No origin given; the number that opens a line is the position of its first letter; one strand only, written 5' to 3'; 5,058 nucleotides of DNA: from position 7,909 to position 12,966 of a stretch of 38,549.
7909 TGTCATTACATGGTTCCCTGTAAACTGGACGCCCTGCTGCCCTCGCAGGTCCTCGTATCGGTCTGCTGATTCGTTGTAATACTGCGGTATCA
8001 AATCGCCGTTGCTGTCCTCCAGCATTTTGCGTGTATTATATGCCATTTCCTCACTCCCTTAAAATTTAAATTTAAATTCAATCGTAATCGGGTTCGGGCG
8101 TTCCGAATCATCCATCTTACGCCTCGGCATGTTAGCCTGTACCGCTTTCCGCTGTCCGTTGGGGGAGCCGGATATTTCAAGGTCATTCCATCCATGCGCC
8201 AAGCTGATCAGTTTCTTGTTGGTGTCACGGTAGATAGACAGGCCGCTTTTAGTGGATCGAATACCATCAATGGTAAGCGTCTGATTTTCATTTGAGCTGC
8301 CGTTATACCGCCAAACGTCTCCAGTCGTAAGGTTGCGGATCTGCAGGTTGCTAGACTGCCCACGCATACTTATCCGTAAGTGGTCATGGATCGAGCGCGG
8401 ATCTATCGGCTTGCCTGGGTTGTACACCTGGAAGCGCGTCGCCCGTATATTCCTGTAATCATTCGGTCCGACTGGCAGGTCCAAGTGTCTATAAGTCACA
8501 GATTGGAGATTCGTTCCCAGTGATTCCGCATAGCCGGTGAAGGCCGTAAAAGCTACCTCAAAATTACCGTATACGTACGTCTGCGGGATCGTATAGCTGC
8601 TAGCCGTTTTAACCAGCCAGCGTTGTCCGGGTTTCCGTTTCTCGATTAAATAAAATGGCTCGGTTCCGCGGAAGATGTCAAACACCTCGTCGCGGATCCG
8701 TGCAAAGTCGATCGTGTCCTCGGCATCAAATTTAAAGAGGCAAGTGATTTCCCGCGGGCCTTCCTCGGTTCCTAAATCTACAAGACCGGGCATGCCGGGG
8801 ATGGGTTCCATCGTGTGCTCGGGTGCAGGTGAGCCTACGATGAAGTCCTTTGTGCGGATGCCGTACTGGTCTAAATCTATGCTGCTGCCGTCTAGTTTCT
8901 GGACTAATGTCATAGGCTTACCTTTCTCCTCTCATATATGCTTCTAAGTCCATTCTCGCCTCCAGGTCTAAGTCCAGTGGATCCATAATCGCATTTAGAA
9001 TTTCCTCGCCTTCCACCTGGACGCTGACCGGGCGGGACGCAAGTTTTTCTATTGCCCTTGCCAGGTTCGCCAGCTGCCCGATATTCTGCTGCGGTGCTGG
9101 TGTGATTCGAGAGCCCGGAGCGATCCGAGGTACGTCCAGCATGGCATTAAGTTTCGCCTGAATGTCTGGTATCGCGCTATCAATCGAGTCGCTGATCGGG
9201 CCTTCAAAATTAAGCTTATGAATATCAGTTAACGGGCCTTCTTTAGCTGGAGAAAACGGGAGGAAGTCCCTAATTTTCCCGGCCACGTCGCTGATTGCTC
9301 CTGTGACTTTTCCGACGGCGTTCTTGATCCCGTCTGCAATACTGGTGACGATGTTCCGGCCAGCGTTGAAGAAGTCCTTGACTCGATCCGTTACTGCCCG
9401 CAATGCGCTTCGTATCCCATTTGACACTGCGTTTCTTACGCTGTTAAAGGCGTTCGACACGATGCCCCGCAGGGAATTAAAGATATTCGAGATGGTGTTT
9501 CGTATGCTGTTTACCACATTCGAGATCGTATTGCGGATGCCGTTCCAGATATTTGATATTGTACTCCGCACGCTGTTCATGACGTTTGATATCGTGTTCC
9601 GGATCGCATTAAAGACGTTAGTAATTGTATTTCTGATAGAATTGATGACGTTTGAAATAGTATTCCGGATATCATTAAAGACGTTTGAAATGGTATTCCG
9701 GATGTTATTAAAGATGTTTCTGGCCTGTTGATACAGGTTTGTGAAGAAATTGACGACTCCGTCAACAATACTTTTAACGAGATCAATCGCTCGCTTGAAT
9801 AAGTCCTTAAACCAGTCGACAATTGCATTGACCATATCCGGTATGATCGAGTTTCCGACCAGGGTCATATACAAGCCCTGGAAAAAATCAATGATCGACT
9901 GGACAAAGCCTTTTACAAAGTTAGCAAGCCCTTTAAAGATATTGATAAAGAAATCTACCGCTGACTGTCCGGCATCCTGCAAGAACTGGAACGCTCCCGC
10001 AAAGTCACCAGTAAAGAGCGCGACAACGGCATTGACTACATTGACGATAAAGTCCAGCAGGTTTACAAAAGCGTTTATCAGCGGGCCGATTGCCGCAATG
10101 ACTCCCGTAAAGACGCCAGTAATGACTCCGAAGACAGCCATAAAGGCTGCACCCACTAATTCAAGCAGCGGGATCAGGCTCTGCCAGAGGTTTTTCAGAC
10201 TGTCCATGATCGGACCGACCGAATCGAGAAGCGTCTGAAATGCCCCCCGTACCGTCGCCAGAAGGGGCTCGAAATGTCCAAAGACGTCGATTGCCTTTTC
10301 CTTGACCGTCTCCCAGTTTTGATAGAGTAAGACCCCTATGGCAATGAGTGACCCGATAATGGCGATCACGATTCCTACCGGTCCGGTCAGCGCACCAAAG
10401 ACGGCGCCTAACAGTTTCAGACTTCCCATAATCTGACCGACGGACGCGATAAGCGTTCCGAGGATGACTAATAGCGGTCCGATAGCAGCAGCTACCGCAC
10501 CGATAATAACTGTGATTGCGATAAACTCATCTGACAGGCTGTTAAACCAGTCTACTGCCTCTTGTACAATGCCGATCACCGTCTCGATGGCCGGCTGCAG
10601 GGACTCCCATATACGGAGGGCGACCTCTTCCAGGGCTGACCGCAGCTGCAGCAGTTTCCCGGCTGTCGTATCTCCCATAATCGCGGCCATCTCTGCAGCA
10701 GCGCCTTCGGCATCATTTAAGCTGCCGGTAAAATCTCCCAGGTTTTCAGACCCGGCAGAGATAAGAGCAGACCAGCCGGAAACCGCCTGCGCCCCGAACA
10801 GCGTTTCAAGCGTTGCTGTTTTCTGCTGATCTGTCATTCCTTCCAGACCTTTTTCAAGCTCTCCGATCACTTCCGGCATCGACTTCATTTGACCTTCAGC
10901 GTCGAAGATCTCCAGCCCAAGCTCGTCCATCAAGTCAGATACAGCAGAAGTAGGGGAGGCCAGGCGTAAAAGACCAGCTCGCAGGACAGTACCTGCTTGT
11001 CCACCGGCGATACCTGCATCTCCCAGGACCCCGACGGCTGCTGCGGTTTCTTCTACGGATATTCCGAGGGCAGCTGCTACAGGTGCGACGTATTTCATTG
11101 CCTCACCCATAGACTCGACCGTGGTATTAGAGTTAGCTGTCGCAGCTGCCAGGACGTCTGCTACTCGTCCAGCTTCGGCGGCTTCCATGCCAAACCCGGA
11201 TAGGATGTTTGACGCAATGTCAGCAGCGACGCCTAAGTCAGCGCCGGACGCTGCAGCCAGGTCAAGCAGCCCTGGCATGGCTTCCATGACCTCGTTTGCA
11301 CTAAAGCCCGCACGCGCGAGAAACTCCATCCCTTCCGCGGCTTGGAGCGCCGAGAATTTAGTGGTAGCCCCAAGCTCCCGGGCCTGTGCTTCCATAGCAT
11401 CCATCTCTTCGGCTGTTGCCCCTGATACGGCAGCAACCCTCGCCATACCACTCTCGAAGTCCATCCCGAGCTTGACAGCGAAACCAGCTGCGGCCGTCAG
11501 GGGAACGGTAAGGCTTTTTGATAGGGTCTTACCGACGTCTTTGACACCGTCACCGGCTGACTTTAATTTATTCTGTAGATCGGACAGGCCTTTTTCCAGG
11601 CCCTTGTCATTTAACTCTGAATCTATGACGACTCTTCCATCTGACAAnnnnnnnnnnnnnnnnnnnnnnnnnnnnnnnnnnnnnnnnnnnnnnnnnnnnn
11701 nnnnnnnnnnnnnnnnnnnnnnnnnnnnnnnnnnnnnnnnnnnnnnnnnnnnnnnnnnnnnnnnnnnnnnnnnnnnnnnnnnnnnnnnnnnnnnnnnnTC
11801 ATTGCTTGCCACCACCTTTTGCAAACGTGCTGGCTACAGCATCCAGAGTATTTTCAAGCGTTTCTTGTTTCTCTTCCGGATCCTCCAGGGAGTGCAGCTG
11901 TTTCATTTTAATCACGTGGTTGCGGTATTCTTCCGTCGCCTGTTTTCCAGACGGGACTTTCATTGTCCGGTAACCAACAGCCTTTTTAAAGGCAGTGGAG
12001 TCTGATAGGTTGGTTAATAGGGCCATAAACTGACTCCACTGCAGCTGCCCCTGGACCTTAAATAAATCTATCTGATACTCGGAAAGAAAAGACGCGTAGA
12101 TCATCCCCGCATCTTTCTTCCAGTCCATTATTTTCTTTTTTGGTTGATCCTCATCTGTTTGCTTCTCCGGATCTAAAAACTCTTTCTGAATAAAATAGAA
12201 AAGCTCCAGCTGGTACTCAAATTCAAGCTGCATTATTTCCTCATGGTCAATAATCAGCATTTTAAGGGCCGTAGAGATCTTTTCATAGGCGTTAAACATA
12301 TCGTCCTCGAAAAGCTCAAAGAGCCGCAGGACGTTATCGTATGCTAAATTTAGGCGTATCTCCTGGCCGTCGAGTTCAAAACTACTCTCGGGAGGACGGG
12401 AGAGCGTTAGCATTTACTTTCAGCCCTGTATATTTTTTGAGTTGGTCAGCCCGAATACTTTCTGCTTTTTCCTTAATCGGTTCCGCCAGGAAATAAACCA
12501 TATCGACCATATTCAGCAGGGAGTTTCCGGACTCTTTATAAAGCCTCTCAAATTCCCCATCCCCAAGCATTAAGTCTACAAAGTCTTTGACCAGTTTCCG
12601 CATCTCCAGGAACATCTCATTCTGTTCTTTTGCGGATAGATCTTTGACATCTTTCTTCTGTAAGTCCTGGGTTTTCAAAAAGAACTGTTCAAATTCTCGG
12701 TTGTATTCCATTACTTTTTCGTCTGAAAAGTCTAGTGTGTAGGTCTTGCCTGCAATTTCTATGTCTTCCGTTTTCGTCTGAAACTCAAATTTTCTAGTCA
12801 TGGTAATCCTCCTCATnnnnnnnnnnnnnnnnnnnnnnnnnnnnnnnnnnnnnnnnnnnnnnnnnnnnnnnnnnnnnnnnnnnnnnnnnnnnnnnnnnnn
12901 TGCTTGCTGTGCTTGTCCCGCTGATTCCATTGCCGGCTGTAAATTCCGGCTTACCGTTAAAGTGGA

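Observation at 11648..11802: Untracked Mu Com-like zinc-ribbon ORF directly upstream of the tape measure gene, whose SD lies in a hairpin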

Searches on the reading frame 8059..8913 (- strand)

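Call 47: search_protein_families(library=phrogs, proteins=[window:8059-8913:-], max_evalue=0.00001)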
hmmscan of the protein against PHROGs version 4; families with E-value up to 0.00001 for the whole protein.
window:8059-8913:- (284 aa): 2 families
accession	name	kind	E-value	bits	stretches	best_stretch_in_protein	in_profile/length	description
phrog_33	-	tail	2.2e-40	140.4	1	7-250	41-267/651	distal tail protein Dit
phrog_30835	-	unknown function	6.8e-09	37.1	1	3-141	13-155/161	-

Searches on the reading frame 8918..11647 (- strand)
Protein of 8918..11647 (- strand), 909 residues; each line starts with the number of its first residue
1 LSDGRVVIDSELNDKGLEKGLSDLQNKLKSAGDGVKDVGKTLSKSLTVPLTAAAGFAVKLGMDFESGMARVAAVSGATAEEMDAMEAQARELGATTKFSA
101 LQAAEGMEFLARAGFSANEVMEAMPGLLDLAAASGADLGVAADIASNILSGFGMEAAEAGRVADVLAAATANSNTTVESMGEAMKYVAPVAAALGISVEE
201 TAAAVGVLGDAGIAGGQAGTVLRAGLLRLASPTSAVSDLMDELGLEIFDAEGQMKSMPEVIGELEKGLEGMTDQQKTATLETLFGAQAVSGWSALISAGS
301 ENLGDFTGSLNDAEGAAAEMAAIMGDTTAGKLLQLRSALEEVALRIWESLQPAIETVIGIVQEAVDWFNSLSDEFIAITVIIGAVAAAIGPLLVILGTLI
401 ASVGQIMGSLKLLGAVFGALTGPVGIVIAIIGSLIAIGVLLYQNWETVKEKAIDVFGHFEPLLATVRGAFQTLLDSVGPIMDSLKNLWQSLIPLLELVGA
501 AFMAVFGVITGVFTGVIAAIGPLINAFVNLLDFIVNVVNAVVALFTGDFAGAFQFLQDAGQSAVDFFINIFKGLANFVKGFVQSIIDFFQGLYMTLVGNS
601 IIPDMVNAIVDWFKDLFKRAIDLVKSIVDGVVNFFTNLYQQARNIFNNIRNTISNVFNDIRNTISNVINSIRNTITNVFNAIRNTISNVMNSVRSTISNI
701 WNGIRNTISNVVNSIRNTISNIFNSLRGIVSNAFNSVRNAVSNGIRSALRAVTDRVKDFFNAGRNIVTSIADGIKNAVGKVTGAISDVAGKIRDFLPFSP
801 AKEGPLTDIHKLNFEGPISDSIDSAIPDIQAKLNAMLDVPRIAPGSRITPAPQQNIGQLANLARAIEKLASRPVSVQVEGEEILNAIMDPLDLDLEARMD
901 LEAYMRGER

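Call 3: search_protein_families(library=pfam, proteins=[window:8918-11647:-], max_evalue=1)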
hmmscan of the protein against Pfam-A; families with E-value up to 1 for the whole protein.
window:8918-11647:- (909 aa): 53 families (the best 25 are shown)
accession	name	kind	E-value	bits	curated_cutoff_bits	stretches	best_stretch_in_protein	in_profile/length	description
PF10145.14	PhageMin_Tail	-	2.3e-60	204.4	33.2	1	87-285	2-201/201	Phage-related minor tail protein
PF04513.17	Baculo_PEP_C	-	3.9e-12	46.8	38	2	708-791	18-100/140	Baculovirus polyhedron envelope protein, PEP, C terminus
PF09718.15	Tape_meas_lam_C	-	3.8e-07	30.5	23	0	629-667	5-43/76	Lambda phage tail tape-measure protein (Tape_meas_lam_C)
PF05388.16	Carbpep_Y_N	-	5.1e-06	27.3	25.8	1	632-720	13-103/127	Carboxypeptidase Y pro-peptide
PF07464.16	ApoLp-III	-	6.7e-06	26.7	36.3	1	614-726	28-143/146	Apolipophorin-III precursor (apoLp-III)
PF05478.16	Prominin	-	3.2e-05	22.7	34.3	1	633-699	334-401/799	Prominin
PF09769.14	ApoO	-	0.00073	19.9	31.4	1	663-704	15-56/131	Apolipoprotein O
PF12699.13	phiKZ_IP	-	0.00075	19.2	27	0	607-643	92-128/387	phiKZ-like phage internal head proteins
PF01442.23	Apolipoprotein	-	0.0017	18.6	90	1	653-762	9-121/190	Apolipoprotein A1/A4/E domain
PF03081.22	Exo70_C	-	0.0022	17.6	24.1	1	633-724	13-166/372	Exo70 exocyst complex subunit C-terminal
PF06705.16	SF-assemblin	-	0.0024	17.7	30.6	1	643-732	48-136/247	SF-assemblin/beta giardin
PF24564.1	DUF7605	-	0.0034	17.7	27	1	645-740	50-144/183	Domain of unknown function (DUF7605)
PF06911.18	Senescence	-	0.0036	17.7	24.6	1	653-720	100-138/184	Senescence domain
PF03036.21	Perilipin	-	0.0036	16.8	33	1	639-706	94-151/403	Perilipin family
PF20155.4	TMP_3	-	0.0096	16.1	41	0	58-138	4-87/192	Tape measure protein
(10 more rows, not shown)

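Call 4: search_protein_families(library=phrogs, proteins=[window:8918-11647:-], max_evalue=1)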
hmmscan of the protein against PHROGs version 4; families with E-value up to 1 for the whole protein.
window:8918-11647:- (909 aa): 104 families (the best 25 are shown)
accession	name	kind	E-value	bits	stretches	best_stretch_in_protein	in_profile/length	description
phrog_1533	-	tail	4.6e-153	512.7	1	17-458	208-682/1688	tail length tape measure protein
phrog_1272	-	tail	4.9e-148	496.2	1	20-802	219-1086/1606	tail length tape measure protein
phrog_58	-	tail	1.1e-128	432.6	1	16-879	289-1045/1544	tail length tape measure protein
phrog_991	-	tail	6.6e-125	419.5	2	13-687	240-801/1966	tail length tape measure protein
phrog_4704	-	tail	5.4e-115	386.4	1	20-410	178-566/625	tail length tape measure protein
phrog_5493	-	tail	5.7e-101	340.5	2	22-438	32-458/1102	tail length tape measure protein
phrog_28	-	tail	6.7e-95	320.7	1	19-740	207-729/1228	tail length tape measure protein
phrog_1293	-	tail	8.5e-92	309.8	2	19-418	140-553/1424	tail length tape measure protein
phrog_5218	-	unknown function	2.2e-90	305.5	1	17-449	185-664/1599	-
phrog_9696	-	tail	8.8e-86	289.8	1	12-369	30-376/1415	tail length tape measure protein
phrog_167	-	tail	5.8e-84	283.8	1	17-791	247-998/1555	tail length tape measure protein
phrog_19074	-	unknown function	1.5e-79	269.3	2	58-364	152-458/1384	-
phrog_38390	-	tail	5.6e-59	201.1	1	5-403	7-398/1029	tail length tape measure protein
phrog_16692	-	unknown function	2.3e-57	196.2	2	26-390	142-524/1107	-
phrog_5448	-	tail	6.9e-48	163.5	3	426-793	1592-1963/3103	tail length tape measure protein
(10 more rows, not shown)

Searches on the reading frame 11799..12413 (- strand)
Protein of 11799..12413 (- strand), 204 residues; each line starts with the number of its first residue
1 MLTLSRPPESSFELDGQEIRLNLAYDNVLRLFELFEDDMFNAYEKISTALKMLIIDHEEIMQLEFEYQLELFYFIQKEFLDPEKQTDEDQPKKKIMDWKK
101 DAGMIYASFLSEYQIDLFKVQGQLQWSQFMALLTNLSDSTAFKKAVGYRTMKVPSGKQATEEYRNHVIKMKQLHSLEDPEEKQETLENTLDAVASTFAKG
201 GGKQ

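Call 3: search_protein_families(library=pfam, proteins=[window:11799-12413:-], max_evalue=1)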
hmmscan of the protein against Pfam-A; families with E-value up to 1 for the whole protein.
window:11799-12413:- (204 aa): 2 families
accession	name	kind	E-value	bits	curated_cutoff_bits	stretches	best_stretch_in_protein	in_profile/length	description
PF06854.16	Phage_Gp15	-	2e-37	129.2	23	1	11-175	8-169/170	Bacteriophage Gp15 protein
PF21487.2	Tas3_C-hel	-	0.044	14.1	27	1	128-161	5-37/49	Tas3, C-terminal helical domains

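Call 4: search_protein_families(library=phrogs, proteins=[window:11799-12413:-], max_evalue=1)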
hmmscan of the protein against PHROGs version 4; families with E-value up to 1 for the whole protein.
window:11799-12413:- (204 aa): 1 family
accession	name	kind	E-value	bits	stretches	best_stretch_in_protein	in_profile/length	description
phrog_706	-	unknown function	6.7e-52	177.1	1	1-187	1-193/201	-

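Call 8: find_related_loci(query=window:11799-12413:-, collection=viral_contigs, flank=4000)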
Query window:11799-12413:- (204 aa) in viral_contigs; peptide patterns used: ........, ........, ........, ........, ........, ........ (x = any residue, [..] = any of these).
5 stretches matched a pattern, but none encodes a relative of the query by tblastn (E <= 1e-3).

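Call 13: find_homologous_proteins(query=window:11802-12413:-, max_evalue=0.00001)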
Query window:11802-12413:- (204 aa): 37 proteins with E <= 0.00001 among 107 candidates.
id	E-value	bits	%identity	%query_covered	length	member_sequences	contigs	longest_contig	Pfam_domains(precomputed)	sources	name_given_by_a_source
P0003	4.2e-128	442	100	100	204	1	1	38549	PF06854.17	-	-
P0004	4.1e-74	266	59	100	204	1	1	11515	PF06854.17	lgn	-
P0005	1.1e-69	252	58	100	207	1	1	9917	PF06854.17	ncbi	-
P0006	1.5e-67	245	56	99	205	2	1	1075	PF06854.17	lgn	-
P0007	2.4e-66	241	58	100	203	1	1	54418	PF06854.17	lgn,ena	-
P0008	2.6e-66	241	58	99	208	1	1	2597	PF06854.17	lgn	-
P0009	1.7e-64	235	57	99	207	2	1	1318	PF06854.17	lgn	-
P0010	2.8e-64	234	57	99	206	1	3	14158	PF06854.17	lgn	-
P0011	2.4e-63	231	56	99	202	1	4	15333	PF06854.17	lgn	-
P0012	6.6e-61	223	56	99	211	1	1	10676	PF06854.17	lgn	-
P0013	7.7e-61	223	54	99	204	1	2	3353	PF06854.17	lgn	-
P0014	1.3e-60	222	56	99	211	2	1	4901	PF06854.17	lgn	-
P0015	3.3e-60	221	52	100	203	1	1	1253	PF06854.17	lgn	-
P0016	2.4e-59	218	52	97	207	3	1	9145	PF06854.17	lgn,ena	-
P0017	3.1e-59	218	53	99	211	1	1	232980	PF06854.17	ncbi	-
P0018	6.2e-59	217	52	97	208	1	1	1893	PF06854.17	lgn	-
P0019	2.6e-57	212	49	99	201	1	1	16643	PF06854.17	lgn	-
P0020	8.5e-57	210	53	95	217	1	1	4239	PF06854.17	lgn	-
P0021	1.2e-56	210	52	97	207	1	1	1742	PF06854.17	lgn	-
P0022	4.0e-56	208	50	100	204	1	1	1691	PF06854.17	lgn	-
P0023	6.6e-56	207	50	100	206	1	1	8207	PF06854.17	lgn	-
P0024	4.8e-53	198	47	99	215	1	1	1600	PF06854.17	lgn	-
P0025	4.1e-52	195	48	98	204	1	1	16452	PF06854.17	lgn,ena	-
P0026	4.3e-52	195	50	94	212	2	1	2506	PF06854.17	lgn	-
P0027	4.2e-51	191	48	96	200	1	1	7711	PF06854.17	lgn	-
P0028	2.1e-50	189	47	99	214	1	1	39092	PF06854.17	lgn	-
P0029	4.4e-49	185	46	96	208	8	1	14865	PF06854.17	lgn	-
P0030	3.0e-46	176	48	90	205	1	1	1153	PF06854.17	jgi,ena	-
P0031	8.4e-46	174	46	100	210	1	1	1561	PF06854.17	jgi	jgi:Bacteriophage Gp15 protein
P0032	6.0e-45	171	44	93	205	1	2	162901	PF06854.17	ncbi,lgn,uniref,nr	ncbi:Gp15 family bacteriophage protein [Bacillus benzoevorans]|uniref:Bacteriophage Gp15 protein n=1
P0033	8.5e-45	171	43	98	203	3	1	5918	PF06854.17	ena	-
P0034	2.0e-38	150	44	91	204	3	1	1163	PF06854.17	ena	-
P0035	3.1e-37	146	39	91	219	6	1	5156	PF06854.17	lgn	-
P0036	2.2e-31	127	39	95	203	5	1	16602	PF06854.17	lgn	-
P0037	3.2e-27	114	42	87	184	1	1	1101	PF06854.17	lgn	-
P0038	6.1e-22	96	37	87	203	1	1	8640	PF06854.17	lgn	-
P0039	7.0e-20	90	39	74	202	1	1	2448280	PF06854.17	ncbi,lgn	ncbi:Gp15 family bacteriophage protein [Latilactobacillus sakei]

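Call 15: find_related_loci(query=A1, collection=genome_contigs, flank=4000)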
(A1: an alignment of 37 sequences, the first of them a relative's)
Query A1 (204 aa) in genome_contigs; peptide patterns used: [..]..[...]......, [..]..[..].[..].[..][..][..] (x = any residue, [..] = any of these).
190 stretches matched a pattern; 103 encode a relative of the query (tblastn E <= 1e-3); the best 80 are kept; 80 distinct loci.
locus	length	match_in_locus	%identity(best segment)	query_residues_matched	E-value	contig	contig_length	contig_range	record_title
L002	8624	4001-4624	53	1-202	3e-66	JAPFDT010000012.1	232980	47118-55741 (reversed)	MAG: Pseudogracilibacillus sp. isolate bin_8_DannyCat k141_29087, whole genome shotgun sequence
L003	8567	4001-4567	50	9-201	7e-58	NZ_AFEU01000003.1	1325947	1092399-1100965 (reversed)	Bacillus methanolicus PB1 contig_3, whole genome shotgun sequence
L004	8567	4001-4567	48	9-201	5e-57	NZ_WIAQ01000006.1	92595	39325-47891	Peribacillus tepidiphilus strain SYSU G01002 scaffold6, whole genome shotgun sequence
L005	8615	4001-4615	45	1-203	2e-53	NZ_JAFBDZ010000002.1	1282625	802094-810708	Rossellomorea pakistanensis strain DSM 24834 Ga0454039_02, whole genome shotgun sequence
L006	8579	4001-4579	44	11-200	3e-51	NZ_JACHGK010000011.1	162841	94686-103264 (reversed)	Bacillus benzoevorans strain DSM 5391 Ga0415348_11, whole genome shotgun sequence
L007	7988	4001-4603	42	2-202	4e-48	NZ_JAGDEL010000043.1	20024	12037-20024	Metabacillus bambusae strain BG109 contig43, whole genome shotgun sequence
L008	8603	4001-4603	43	4-202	6e-48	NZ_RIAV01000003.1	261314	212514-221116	Ectobacillus antri strain SYSU K30001 Scaffold3, whole genome shotgun sequence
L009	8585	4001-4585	46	4-201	8e-43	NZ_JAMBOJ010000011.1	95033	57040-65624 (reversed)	Cytobacillus firmus strain AMY 5.1.1 NODE_11, whole genome shotgun sequence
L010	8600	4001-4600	40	2-203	1e-41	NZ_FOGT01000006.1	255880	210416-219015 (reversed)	Salipaludibacillus aurantiacus strain S9, whole genome shotgun sequence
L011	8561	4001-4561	40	13-203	3e-38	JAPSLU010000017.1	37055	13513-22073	MAG: Bacillus sp. (in: firmicutes) isolate RH59_bin.048 NODE_885_length_37055_cov_3.197222, whole genome shotgun sequenc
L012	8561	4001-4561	38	13-203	5e-36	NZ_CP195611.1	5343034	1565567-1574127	Cytobacillus sp. BC1816 chromosome, complete genome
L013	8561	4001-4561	38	13-203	5e-36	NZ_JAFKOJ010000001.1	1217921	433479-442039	Bacillus sp. NTK034 NODE_1_length_1217921_cov_47.546300, whole genome shotgun sequence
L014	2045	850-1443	40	1-200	2e-36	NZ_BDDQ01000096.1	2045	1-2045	Caenibacillus caldisaponilyticus strain B157, whole genome shotgun sequence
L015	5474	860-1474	33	1-204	1e-33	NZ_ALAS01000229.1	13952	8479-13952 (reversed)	Heyndrickxia coagulans DSM 1 = ATCC 7050 strain DSM 1 contig000229, whole genome shotgun sequence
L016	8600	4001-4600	41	2-200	5e-44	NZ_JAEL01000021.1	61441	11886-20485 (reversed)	Bacillus sp. J33 BacJ33DRAFT_c20_C, whole genome shotgun sequence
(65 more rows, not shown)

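Call 16: find_related_loci(query=A1, collection=viral_contigs, flank=4000)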
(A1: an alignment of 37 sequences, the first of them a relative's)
Query A1 (204 aa) in viral_contigs; peptide patterns used: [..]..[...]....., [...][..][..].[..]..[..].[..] (x = any residue, [..] = any of these).
599 stretches matched a pattern (row limit reached: there are more); 564 encode a relative of the query (tblastn E <= 1e-3); the best 80 are kept; 80 distinct loci.
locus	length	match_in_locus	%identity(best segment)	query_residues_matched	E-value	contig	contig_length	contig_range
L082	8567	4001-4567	50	9-201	7e-58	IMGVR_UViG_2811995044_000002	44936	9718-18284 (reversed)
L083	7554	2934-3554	47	1-201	3e-54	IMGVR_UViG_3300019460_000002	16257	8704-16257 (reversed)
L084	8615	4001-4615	45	1-203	1e-53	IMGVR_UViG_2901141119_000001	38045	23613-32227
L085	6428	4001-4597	45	4-203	7e-53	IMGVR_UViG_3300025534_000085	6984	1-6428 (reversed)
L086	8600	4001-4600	44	1-204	3e-52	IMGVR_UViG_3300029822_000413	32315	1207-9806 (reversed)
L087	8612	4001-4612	45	2-201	2e-51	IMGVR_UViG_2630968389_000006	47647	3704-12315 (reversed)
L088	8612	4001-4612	45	2-201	2e-51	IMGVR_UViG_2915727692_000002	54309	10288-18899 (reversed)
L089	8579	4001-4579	44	11-200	2e-51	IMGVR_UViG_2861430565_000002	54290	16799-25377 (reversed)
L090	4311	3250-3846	43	1-200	4e-49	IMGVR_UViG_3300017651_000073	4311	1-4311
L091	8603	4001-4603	41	4-201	3e-48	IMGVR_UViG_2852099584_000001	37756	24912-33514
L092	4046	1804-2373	42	2-194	6e-46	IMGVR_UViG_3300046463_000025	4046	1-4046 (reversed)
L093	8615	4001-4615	42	1-201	1e-45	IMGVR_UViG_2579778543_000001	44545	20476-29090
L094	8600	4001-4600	41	2-200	4e-44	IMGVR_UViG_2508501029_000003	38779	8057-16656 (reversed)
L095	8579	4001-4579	41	1-197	2e-43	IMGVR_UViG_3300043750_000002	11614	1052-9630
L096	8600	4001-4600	40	2-204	6e-43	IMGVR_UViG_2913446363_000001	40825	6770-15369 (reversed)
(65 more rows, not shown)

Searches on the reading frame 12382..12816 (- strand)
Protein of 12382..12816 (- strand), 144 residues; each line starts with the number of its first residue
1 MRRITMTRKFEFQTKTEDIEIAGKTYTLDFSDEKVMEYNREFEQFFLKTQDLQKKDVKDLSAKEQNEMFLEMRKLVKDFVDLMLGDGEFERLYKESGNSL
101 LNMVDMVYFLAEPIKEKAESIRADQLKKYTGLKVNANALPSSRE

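Call 3: search_protein_families(library=pfam, proteins=[window:12382-12816:-], max_evalue=1)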
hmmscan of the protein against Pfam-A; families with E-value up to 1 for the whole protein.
window:12382-12816:- (144 aa): 2 families
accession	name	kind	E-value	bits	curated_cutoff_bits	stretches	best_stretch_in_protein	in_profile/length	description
PF20585.4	Pectate_lyase_5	-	0.044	14.4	24.3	1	5-66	29-92/126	Putative pectate lyase-like adhesive domain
PF13426.13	PAS_9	-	0.057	14.1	27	1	26-104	4-79/103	PAS domain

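Call 4: search_protein_families(library=phrogs, proteins=[window:12382-12816:-], max_evalue=1)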
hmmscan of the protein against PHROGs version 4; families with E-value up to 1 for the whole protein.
window:12382-12816:- (144 aa): 5 families
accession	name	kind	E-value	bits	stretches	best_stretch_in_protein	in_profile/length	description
phrog_1061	-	unknown function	3.3e-18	67.3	1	9-130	6-130/135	-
phrog_10257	-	head and packaging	2.5e-06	28.7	1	14-131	12-137/142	minor head protein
phrog_4450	-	unknown function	0.0081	17.3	1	21-130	4-110/120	-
phrog_1223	-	DNA, RNA and nucleotide metabolism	0.015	16.4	1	13-61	21-69/123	nucloid associated Lsr2-like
phrog_22360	-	unknown function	0.27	12.6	1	62-117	16-71/106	-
